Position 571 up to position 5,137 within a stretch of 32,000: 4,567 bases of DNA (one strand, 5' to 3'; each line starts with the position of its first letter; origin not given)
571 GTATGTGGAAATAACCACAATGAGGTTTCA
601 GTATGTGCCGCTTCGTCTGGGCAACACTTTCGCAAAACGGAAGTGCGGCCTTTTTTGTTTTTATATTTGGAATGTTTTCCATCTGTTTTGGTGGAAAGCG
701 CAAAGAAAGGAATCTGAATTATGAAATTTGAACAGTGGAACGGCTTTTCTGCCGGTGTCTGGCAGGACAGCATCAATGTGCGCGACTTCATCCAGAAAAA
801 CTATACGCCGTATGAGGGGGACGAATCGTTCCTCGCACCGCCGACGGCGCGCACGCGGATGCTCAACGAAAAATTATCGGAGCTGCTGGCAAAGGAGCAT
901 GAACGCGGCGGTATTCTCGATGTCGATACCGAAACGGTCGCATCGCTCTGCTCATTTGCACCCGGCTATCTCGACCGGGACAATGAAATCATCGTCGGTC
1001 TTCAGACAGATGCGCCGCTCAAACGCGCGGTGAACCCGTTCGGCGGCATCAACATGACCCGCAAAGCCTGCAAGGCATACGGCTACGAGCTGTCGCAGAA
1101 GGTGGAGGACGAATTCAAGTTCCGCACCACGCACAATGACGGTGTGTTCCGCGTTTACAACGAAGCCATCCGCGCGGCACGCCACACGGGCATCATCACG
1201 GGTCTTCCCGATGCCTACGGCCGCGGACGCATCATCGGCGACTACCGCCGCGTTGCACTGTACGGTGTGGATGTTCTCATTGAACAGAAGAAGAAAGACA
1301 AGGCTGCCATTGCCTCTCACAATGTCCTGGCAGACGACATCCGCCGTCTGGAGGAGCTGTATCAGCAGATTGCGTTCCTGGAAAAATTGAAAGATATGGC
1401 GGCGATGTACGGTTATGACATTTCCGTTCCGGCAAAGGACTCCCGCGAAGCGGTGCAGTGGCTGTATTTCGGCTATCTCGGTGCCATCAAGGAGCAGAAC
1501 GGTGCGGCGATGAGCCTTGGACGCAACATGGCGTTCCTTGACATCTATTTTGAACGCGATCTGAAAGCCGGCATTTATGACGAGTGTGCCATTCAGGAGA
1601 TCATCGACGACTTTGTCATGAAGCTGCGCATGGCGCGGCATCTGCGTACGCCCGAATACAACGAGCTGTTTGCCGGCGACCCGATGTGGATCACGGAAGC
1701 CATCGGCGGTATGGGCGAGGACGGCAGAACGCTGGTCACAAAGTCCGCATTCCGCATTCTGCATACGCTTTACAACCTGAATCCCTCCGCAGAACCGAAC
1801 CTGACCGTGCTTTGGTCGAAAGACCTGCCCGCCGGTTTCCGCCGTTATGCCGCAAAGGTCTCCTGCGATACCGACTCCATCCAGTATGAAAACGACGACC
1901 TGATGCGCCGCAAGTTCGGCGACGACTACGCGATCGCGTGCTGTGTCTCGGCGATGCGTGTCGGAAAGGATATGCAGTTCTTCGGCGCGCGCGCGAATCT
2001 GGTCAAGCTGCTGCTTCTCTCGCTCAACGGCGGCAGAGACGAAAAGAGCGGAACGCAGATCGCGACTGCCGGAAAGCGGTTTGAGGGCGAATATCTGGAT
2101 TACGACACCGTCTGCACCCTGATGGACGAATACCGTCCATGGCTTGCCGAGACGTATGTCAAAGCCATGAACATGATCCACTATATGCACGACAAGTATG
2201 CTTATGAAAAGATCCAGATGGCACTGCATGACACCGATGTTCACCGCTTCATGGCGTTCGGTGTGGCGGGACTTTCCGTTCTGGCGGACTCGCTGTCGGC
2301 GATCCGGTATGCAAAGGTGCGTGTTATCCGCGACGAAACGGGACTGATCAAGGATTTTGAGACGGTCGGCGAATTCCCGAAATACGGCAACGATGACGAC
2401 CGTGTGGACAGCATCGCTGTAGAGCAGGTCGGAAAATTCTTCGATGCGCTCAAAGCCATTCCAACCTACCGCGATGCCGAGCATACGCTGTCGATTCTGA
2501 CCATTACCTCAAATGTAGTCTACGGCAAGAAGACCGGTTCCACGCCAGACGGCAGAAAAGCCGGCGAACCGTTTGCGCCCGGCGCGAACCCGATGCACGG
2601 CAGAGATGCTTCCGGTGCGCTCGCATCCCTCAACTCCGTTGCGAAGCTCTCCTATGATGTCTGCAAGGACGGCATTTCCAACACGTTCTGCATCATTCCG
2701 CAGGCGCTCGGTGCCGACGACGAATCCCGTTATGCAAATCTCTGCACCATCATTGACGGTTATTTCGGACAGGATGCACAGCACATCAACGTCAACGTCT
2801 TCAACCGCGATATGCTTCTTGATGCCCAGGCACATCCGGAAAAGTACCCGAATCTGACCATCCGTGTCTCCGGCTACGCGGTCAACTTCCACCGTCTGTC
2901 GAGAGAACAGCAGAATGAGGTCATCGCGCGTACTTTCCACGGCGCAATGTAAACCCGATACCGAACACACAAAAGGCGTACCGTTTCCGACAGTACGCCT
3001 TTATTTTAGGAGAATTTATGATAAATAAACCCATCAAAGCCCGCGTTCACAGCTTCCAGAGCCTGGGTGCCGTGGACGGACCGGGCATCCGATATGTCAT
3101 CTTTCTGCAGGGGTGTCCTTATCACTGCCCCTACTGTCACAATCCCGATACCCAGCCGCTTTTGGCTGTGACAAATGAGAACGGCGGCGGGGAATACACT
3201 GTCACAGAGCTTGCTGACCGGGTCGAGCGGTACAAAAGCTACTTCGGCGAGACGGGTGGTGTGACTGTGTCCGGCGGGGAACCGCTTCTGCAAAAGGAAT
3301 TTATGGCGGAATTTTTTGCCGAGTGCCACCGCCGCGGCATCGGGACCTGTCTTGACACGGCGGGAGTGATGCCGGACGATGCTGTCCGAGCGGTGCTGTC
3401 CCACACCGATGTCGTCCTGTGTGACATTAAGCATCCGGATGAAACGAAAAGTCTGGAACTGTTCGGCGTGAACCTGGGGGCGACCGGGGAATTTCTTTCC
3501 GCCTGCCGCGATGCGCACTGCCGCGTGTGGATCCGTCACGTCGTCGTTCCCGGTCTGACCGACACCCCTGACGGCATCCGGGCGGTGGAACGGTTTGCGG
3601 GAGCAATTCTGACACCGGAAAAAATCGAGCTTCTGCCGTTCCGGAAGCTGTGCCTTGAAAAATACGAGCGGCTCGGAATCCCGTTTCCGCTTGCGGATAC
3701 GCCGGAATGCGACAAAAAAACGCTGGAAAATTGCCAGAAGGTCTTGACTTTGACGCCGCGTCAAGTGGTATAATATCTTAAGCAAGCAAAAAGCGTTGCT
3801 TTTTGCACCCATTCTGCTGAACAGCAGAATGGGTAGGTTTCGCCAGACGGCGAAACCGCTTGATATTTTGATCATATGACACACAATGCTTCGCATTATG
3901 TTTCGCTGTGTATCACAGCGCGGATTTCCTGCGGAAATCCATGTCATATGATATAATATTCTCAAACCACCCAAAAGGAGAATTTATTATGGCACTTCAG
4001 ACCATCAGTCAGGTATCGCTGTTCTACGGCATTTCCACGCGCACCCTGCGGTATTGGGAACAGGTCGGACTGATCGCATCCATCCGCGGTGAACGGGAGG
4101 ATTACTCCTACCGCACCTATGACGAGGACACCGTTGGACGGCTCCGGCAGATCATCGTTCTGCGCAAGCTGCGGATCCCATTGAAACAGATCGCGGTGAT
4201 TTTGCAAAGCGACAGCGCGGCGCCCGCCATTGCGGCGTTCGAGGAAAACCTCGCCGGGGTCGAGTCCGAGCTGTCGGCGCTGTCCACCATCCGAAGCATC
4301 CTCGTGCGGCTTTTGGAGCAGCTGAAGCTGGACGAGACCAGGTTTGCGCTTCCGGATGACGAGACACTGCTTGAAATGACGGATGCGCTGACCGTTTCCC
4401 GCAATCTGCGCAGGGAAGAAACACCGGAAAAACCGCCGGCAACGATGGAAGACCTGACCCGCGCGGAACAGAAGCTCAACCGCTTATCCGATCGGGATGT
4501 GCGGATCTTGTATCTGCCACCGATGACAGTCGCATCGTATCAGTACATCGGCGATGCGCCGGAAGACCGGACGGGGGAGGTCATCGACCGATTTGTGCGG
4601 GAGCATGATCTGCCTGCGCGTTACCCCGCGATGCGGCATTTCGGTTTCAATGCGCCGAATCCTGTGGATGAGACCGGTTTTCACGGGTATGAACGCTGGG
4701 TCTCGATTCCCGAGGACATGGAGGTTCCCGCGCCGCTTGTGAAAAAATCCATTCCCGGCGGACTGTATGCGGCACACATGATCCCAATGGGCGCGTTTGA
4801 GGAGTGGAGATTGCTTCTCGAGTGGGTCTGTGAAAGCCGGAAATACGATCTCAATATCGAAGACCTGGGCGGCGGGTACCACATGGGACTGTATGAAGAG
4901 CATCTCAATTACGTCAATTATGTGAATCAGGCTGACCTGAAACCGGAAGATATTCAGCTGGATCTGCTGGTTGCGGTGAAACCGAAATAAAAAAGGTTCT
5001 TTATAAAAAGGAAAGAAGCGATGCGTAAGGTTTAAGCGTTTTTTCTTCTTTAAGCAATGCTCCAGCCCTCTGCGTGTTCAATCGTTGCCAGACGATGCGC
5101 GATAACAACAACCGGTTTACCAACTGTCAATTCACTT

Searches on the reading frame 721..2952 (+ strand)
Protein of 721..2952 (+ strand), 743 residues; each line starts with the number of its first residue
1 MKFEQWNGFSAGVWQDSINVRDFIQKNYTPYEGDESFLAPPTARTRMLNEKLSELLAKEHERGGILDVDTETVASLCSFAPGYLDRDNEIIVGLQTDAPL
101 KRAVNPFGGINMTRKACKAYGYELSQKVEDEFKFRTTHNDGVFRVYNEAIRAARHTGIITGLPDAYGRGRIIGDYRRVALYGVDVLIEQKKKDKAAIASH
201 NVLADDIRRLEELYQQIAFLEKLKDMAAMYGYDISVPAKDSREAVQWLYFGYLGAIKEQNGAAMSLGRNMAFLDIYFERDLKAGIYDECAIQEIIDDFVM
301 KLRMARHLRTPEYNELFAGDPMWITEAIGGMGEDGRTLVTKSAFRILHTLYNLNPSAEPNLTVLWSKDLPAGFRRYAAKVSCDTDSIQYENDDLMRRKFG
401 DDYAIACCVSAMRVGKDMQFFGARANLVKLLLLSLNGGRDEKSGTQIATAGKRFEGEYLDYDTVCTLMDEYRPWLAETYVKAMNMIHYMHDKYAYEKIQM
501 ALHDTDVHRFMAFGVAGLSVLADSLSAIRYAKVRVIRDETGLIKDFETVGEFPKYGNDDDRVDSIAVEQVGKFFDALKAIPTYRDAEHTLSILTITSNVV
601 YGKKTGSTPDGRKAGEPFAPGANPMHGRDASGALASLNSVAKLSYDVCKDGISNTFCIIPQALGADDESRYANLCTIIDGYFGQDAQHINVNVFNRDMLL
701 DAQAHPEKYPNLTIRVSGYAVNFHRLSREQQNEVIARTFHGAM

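Call 50: search_protein_families(library=pfam, proteins=[window:721-2949:+], max_evalue=0.001)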
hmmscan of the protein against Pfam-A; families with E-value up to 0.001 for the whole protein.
window:721-2949:+ (743 aa): 3 families
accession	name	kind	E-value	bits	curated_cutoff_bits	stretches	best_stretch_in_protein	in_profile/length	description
PF02901.20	PFL-like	-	5.6e-194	646.9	24.3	1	16-602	3-647/647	Pyruvate formate lyase-like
PF01228.26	Gly_radical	-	3e-38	131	22.2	1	618-723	1-105/106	Glycine radical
PF11230.13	YjjI-like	-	0.00034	19.5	23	1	346-415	152-221/485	Glycyl radical enzyme YjjI-like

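Call 76: find_encoding_contigs(protein=window:721-2952:+, flank=10000, max_places=1)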
Protein window:721-2952:+ (743 aa): no gene with exactly this product is on record in the collection.

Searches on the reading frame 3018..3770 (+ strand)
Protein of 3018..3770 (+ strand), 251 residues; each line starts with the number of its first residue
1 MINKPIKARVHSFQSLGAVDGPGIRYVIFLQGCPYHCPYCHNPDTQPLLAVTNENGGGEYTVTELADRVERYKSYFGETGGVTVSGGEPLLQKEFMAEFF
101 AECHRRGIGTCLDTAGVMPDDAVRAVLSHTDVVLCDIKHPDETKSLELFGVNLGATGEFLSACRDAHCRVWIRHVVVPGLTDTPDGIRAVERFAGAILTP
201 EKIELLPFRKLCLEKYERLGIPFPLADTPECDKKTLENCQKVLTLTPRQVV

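Call 50: search_protein_families(library=pfam, proteins=[window:3018-3770:+], max_evalue=0.001)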
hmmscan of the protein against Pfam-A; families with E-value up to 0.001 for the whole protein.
window:3018-3770:+ (251 aa): 2 families
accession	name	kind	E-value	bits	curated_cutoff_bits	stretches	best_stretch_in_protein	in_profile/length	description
PF04055.27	Radical_SAM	-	7e-22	78.8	29.5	1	27-182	1-156/166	Radical SAM superfamily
PF13353.11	Fer4_12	-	2.6e-16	60.6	22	1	19-143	1-121/137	4Fe-4S single cluster domain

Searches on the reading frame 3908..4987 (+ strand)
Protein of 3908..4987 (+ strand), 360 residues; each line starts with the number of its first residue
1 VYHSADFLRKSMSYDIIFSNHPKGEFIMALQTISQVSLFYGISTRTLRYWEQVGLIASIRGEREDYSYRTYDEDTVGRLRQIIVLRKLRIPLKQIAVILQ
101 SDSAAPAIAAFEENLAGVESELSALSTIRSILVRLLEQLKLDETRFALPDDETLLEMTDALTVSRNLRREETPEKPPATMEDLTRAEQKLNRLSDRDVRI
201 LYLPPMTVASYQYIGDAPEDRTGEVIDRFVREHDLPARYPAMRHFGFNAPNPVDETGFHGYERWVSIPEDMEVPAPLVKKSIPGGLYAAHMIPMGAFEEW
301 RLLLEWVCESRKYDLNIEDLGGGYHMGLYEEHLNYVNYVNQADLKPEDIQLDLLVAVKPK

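Call 50: search_protein_families(library=pfam, proteins=[window:3908-4987:+], max_evalue=0.001)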
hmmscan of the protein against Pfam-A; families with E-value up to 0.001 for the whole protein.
window:3908-4987:+ (360 aa): 4 families
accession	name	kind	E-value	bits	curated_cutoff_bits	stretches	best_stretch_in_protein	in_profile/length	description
PF14526.11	Cass2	-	8.1e-21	75.2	27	1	199-356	1-149/150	Integron-associated effector binding protein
PF13411.12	MerR_1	-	1.3e-13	51.3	21.6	1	32-101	2-68/69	MerR HTH family regulatory protein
PF00376.29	MerR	-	2e-09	37.6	28.2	1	32-62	1-32/38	MerR family regulatory protein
PF06445.20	GyrI-like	-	0.00036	21.3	26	1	197-293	2-100/155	GyrI-like small molecule binding domain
